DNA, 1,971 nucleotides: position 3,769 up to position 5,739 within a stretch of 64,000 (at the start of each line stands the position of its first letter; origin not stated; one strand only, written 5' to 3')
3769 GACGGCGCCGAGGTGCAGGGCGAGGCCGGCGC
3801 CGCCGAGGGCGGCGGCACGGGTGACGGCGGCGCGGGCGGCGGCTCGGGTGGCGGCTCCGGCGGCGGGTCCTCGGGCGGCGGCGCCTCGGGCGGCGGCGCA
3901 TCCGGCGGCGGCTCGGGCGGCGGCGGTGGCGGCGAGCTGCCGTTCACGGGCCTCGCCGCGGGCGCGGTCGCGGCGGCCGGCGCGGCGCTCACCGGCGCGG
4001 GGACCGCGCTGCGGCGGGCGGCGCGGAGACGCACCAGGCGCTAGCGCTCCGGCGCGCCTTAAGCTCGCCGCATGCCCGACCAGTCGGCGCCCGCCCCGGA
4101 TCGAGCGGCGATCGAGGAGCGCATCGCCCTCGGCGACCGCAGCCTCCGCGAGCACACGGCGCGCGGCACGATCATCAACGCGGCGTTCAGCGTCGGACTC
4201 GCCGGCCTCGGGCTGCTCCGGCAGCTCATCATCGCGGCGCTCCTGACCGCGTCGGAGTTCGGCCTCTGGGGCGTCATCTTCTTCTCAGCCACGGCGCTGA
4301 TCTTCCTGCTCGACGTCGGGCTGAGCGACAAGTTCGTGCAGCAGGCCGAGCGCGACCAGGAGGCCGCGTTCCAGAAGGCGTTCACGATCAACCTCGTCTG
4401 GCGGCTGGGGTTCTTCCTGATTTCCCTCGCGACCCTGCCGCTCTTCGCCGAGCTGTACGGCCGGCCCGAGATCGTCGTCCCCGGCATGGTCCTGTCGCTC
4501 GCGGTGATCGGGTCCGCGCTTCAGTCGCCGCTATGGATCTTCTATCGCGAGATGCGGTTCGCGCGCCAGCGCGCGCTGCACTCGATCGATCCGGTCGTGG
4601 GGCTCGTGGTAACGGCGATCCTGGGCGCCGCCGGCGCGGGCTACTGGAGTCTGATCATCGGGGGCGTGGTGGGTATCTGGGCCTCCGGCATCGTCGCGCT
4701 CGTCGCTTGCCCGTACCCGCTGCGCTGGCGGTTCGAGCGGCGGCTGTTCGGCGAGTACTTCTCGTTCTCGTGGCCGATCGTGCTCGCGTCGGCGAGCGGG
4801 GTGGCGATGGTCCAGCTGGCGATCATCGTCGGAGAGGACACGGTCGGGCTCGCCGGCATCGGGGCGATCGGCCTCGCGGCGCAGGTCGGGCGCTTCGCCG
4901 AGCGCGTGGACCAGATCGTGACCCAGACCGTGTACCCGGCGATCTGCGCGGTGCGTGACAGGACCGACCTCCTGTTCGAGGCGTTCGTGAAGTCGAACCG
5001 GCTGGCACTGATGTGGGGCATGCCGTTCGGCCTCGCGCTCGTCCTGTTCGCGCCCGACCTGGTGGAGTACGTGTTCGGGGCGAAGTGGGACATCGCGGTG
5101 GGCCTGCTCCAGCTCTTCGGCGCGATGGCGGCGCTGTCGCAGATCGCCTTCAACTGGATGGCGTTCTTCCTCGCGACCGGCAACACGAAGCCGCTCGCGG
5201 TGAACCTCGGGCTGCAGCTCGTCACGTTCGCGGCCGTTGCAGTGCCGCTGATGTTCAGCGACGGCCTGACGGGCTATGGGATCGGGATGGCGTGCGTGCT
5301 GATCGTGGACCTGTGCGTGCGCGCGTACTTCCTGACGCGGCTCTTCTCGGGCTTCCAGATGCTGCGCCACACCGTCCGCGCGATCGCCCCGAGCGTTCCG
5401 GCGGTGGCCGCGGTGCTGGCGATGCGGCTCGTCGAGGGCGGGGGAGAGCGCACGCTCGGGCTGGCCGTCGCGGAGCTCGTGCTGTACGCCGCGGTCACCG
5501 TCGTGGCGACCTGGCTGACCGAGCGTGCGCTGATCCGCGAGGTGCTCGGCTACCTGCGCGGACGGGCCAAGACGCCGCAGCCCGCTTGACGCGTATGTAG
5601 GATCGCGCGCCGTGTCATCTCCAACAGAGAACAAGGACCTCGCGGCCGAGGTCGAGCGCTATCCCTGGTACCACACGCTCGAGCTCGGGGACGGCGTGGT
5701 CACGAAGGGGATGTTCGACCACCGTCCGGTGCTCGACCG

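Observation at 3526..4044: Canonical lasso-peptide leader motif fused to a 172-aa glycine-rich, LPXTG sortase-anchored protein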

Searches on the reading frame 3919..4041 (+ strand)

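Call 30: search_protein_families(library=ncbifam, proteins=[window:3919-4041:+], max_evalue=10)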
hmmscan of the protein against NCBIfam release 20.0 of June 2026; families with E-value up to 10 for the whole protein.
seq(41 aa): 2 families
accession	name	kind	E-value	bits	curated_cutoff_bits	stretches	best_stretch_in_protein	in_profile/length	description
NF058583.1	LAXTG_small_WW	exception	0.068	12.9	65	1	1-41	12-52/54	LAXTG motif-containing small protein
NF009205.0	PRK12553.1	subfamily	1.1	8.8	228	1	12-40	101-129/211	ATP-dependent Clp protease proteolytic subunit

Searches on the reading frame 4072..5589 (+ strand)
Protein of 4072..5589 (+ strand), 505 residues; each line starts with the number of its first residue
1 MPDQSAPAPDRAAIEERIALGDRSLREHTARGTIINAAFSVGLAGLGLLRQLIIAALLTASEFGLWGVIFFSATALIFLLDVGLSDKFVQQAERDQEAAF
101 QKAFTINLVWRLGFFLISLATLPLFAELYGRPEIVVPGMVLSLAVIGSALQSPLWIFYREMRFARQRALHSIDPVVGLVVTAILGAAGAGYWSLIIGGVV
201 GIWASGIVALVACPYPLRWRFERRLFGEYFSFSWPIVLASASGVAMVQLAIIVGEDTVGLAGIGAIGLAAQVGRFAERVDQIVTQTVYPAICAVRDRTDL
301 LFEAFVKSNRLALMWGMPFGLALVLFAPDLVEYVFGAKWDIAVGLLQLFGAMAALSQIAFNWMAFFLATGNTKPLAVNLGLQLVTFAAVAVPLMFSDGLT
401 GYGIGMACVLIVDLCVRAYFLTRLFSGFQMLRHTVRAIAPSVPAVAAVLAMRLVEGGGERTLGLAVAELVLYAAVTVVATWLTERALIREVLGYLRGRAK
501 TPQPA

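Call 7: search_protein_families(library=ncbifam, proteins=[window:4072-5589:+], max_evalue=0.1)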
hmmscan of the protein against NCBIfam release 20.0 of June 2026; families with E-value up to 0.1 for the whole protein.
window:4072-5589:+ (505 aa): 4 families
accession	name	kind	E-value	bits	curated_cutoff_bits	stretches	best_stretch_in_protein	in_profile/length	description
NF007773.0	PRK10459.1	equivalog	3.6e-24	85.6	273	1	24-500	2-484/492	MOP flippase family protein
NF058658.1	Oglyco_Wzx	exception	2e-23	83.2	720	1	22-496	3-476/478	O-glycosylation flippase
NF047674.1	TeichurnBiosyTuaB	equivalog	1e-13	51.2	580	1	48-456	27-438/469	teichuronic acid biosynthesis protein TuaB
NF041503.1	WZX_like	subfamily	3.3e-05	23.1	300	1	45-90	11-55/429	O-unit flippase-like protein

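Call 8: search_protein_families(library=pfam, proteins=[window:4072-5589:+], max_evalue=0.1)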
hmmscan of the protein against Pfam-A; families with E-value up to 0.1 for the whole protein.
window:4072-5589:+ (505 aa): 2 families
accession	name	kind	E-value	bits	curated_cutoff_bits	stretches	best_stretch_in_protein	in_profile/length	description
PF13440.11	Polysacc_synt_3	-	1.5e-36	126.6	23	1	53-342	1-291/293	Polysaccharide biosynthesis protein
PF21415.2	SMK1_alpha_su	-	0.022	15.1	27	0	180-211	12-43/62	SMK1 alpha subunit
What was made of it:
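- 4072..5589 (+): Wzx/MOP-type flippase, 27 nt downstream on the same strand. It begins a roughly 40-kb polysaccharide locus (context only). PF13440 1.5e-36 (call 8).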
